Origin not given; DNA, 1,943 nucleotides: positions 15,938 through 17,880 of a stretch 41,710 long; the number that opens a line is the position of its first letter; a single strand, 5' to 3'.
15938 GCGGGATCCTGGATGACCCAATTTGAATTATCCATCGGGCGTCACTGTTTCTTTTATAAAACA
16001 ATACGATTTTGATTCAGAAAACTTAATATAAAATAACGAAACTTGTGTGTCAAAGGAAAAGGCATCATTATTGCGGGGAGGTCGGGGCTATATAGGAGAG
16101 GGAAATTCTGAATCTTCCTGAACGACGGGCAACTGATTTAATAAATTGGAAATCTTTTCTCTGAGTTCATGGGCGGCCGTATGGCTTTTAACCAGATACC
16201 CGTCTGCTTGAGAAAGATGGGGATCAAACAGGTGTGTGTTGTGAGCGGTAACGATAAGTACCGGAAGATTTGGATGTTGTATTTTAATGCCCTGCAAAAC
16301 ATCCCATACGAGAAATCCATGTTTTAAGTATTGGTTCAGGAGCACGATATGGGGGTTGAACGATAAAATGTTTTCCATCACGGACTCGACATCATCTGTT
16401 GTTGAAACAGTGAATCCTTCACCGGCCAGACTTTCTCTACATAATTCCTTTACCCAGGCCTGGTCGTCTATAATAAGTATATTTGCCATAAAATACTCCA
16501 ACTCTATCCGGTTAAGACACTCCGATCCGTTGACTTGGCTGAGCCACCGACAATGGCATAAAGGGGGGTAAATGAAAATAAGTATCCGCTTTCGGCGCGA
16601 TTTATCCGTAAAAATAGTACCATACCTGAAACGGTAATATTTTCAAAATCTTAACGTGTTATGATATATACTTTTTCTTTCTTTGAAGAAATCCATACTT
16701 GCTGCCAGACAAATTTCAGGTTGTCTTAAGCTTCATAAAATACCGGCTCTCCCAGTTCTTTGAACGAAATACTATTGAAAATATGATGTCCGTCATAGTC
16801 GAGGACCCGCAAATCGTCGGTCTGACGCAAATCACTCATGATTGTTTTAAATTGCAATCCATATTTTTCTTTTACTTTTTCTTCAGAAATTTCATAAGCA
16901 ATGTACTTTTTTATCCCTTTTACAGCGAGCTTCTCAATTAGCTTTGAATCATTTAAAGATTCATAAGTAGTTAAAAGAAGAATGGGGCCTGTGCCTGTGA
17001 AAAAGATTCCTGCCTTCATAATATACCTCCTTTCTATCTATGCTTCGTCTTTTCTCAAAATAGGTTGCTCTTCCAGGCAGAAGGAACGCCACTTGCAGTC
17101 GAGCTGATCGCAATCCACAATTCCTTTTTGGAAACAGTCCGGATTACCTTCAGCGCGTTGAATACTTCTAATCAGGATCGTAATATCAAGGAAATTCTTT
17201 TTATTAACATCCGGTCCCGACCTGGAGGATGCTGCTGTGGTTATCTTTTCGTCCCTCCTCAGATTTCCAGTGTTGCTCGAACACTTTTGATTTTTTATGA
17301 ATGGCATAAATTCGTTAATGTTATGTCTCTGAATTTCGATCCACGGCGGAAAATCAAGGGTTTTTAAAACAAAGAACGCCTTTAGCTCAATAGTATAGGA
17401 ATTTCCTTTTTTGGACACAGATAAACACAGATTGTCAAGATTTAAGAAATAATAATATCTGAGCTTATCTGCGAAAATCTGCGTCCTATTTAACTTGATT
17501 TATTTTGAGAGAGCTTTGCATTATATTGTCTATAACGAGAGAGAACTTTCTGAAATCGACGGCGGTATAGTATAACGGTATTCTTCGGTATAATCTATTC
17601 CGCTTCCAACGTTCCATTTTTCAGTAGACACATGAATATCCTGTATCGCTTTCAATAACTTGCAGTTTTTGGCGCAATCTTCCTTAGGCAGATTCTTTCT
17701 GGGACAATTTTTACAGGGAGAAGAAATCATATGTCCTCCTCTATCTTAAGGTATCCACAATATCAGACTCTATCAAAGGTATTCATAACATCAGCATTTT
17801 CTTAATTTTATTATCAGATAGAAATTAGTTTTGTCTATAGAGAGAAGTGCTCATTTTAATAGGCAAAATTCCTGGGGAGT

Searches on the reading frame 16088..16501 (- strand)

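Call 10: search_protein_families(library=pfam, proteins=[window:16088-16501:-])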
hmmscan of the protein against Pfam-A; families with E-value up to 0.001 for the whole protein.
window:16088-16501:- (137 aa): 1 family
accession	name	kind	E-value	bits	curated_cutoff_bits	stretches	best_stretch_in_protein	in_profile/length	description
PF00072.30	Response_reg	-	7.4e-11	42.6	30.2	1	8-116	1-109/111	Response regulator receiver domain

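Call 57: search_protein_families(library=ncbifam, max_evalue=0.001, proteins=[window:16088-16501:-])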
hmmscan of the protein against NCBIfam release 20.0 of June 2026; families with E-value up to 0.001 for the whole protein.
window:16088-16501:- (137 aa): 23 families
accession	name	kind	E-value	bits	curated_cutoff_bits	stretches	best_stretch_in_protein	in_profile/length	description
NF051870.1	NAssimRespRegNtrX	equivalog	2.2e-12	46.6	600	1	5-88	1-85/452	nitrogen assimilation response regulator NtrX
NF008176.1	PRK10923.1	equivalog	6.8e-09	34.8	620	1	7-88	5-85/469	nitrogen regulation protein NR(I)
TIGR01818.1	ntrC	equivalog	1.6e-08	33.8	558.6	1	8-89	1-81/463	nitrogen regulation protein NR(I)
NF040689.1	MtrAB_MtrA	equivalog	8.6e-07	28.5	300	1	8-116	1-108/219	MtrAB system response regulator MtrA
TIGR02154.1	PhoB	equivalog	9.9e-07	28.3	296.2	1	6-121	3-120/226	phosphate regulon transcriptional regulator PhoB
NF040534.1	resp_reg_YycF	equivalog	1.6e-06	27.5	340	1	7-109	2-104/231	response regulator YycF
NF007928.2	PRK10643.1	equivalog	1.3e-05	25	330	1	7-123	2-118/216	two-component system response regulator PmrA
NF041946.1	LuxO_transreg_Vib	equivalog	2.1e-05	23.5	800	1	11-124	2-115/463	quorum-sensing sigma-54 dependent transcriptional regulator LuxO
NF045944.1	ResRegRpaBCyano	equivalog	2.8e-05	23.6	330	1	9-128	1-119/229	response regulator transcription factor RpaB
NF041832.1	near_NosP_CTERM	subfamily_domain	3.6e-05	23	400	1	6-120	252-369/370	NahK/ErcS family hybrid sensor histidine kinase/response regulator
TIGR01387.1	cztR_silR_copR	subfamily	4.2e-05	23.3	279.2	1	8-123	1-116/218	heavy metal response regulator transcription factor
TIGR03787.1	marine_sort_RR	equivalog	4.3e-05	23.1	335.7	1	7-129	2-126/227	proteobacterial dedicated sortase system response regulator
NF007005.1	PRK09468.1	equivalog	4.3e-05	23.1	331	1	6-121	4-119/237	osmolarity response regulator transcription factor OmpR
NF047793.1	ResRegPgtA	equivalog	0.00012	21.1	650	1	6-87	6-86/414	two-component system response regulator PgtA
NF007346.1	PRK09836.1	equivalog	0.00016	21.5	420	1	7-132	2-127/227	copper/silver response regulator transcription factor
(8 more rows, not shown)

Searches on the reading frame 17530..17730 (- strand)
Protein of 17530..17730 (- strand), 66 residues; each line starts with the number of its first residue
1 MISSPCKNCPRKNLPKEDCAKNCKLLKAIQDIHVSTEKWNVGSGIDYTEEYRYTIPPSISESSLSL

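Call 11: search_protein_families(library=pfam, proteins=[window:17530-17730:-])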
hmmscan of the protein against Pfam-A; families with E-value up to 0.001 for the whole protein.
window:17530-17730:- (66 aa): 0 families

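Call 57: search_protein_families(library=ncbifam, max_evalue=0.001, proteins=[window:17530-17730:-])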
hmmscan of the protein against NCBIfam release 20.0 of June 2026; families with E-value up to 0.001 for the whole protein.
window:17530-17730:- (66 aa): 0 families

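Call 63: find_homologous_proteins(query=window:17530-17730:-, max_evalue=0.001)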
Query window:17530-17730:- (66 aa): 79 proteins with E <= 0.001 among 79 candidates.
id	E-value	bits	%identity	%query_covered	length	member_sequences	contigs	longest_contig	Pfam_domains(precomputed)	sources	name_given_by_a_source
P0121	1.1e-34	134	92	100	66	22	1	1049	-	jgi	jgi:hypothetical protein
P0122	3.8e-34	133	91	85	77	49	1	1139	-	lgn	-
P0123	7.9e-33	128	86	100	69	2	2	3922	-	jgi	-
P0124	1.8e-32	127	89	85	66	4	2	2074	-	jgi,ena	jgi:hypothetical protein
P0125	2.3e-32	127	89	85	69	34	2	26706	-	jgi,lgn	-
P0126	2.8e-32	127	88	85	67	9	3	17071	-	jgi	jgi:hypothetical protein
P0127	8.2e-32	125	86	100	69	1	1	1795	-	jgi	jgi:hypothetical protein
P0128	1.2e-31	125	90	77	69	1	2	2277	-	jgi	jgi:hypothetical protein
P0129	2.3e-31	124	82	100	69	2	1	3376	-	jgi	-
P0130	2.7e-31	124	85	100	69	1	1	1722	-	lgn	-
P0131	3.6e-31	123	86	100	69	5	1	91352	-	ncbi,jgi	-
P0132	4.1e-31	123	83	100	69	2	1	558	-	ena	-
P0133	4.8e-31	123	83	100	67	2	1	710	-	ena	-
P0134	5.5e-31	123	82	100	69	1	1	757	-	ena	-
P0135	7.1e-31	122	83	100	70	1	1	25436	-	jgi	-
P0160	6.5e-21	91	65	95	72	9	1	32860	-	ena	-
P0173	2.3e-19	86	64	100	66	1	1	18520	-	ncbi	ncbi:hypothetical protein ACFLZM_00440 [Thermodesulfobacteriota bacterium]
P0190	6.4e-16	75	56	100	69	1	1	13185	-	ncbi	ncbi:hypothetical protein ACFL0O_04385 [Thermodesulfobacteriota bacterium]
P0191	8.2e-16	75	60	83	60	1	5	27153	-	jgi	jgi:hypothetical protein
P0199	4.1e-10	57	56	83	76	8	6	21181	-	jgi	jgi:hypothetical protein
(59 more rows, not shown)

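Call 64: find_encoding_contigs(protein=P0190, flank=4000, max_places=1)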
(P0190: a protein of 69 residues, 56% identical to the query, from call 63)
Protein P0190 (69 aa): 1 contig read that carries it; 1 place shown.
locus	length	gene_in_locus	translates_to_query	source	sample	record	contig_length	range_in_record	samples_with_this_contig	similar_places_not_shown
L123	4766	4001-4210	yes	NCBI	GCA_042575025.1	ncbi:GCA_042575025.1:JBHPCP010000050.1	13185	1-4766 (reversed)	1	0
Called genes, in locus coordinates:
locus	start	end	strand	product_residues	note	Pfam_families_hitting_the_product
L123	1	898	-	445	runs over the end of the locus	PF07690:MFS_1, PF11700:ATG22 (weak), PF13347:MFS_2 (weak), PF11700:ATG22, PF07690:MFS_1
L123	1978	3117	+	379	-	PF08447:PAS_3, PF07730:HisKA_3, PF02518:HATPase_c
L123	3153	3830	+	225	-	PF00072:Response_reg, PF00196:GerE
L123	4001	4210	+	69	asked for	-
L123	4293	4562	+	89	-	-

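Call 65: find_encoding_contigs(protein=P0199, flank=4000, max_places=1)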
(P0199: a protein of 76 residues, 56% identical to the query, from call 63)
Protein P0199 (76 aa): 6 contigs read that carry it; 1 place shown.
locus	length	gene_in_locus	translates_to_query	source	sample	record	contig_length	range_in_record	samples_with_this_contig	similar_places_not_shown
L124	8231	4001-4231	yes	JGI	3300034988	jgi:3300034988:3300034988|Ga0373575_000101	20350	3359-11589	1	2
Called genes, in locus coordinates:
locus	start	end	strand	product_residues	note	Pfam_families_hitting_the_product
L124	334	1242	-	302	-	PF13432:TPR_16 (faint)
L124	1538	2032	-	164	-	-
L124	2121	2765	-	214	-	PF02470:MlaD (faint)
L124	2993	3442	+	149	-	PF04383:KilA-N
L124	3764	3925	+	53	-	-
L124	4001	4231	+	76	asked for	-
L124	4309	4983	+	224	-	PF00571:CBS, PF01842:ACT (weak)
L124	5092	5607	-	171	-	-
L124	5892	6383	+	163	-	PF04463:2-thiour_desulf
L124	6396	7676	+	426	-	PF14697:Fer4_21 (faint), PF12797:Fer4_2 (faint), PF25160:LdpA_Fe-S-bd (faint), PF00037:Fer4 (weak), PF12837:Fer4_6 (weak), PF12838:Fer4_7, PF13187:Fer4_9 (weak), PF13237:Fer4_10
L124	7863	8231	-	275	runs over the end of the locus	PF02146:SIR2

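Call 66: find_encoding_contigs(protein=P0191, flank=4000, max_places=1)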
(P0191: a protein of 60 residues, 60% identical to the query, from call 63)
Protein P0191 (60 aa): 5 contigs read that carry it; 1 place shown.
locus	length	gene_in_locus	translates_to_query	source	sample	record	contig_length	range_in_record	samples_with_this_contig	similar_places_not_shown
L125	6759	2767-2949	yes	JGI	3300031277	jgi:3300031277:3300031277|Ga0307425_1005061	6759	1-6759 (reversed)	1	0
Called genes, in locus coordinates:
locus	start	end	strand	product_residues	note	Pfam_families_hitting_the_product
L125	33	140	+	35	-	-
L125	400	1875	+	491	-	PF00773:RNB, PF18614:RNase_II_C_S1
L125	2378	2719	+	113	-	PF03992:ABM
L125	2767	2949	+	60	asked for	-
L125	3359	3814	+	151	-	PF01741:MscL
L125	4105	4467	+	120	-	PF10391:DNA_pol_lambd_f (faint), PF11731:Cdd1 (faint), PF14520:HHH_5 (faint), PF14229:DUF4332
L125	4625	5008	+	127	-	PF11075:DUF2780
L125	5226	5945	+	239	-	PF13852:DUF4197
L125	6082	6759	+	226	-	?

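Call 67: find_encoding_contigs(protein=P0173, flank=4000, max_places=1)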
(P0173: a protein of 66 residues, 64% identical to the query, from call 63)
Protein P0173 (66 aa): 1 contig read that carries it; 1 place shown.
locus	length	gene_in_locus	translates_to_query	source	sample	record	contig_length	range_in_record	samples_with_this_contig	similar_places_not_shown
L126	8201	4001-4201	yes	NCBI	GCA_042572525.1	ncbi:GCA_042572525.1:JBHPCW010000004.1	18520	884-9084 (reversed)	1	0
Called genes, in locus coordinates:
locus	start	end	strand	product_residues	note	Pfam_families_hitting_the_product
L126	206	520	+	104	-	PF24696:UGSC (weak)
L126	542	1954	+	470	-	PF24696:UGSC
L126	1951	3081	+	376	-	PF00989:PAS, PF13188:PAS_8 (weak), PF08448:PAS_4, PF13426:PAS_9, PF08447:PAS_3 (weak), PF07730:HisKA_3, PF02518:HATPase_c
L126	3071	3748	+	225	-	PF00072:Response_reg, PF00196:GerE, PF08281:Sigma70_r4_2 (weak)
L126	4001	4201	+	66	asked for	-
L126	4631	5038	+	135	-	PF00072:Response_reg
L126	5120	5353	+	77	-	-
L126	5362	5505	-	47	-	PF01797:Y1_Tnp (weak)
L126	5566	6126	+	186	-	PF00027:cNMP_binding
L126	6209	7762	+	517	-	PF01676:Metalloenzyme, PF06415:iPGM_N, PF00884:Sulfatase (faint), PF01663:Phosphodiest (weak)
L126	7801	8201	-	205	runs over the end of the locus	PF03358:FMN_red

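Call 68: find_encoding_contigs(protein=P0160, flank=4000, max_places=1)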
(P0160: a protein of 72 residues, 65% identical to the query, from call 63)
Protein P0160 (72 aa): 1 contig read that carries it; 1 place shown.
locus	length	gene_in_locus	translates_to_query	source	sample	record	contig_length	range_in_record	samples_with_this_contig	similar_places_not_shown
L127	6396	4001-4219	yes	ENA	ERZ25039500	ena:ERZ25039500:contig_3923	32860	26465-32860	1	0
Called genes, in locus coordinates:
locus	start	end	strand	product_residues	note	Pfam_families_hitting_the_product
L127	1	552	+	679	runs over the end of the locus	PF17159:MASE3, PF02518:HATPase_c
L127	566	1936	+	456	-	PF00072:Response_reg, PF00158:Sigma54_activat, PF14532:Sigma54_activ_2, PF07728:AAA_5, PF25601:AAA_lid_14, PF02954:HTH_8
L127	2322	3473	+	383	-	PF00158:Sigma54_activat, PF14532:Sigma54_activ_2, PF07728:AAA_5 (weak), PF25601:AAA_lid_14, PF02954:HTH_8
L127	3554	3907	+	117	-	PF00072:Response_reg, PF03709:OKR_DC_1_N (weak)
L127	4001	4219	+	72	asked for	-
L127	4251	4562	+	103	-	-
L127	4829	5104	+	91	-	-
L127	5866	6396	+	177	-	?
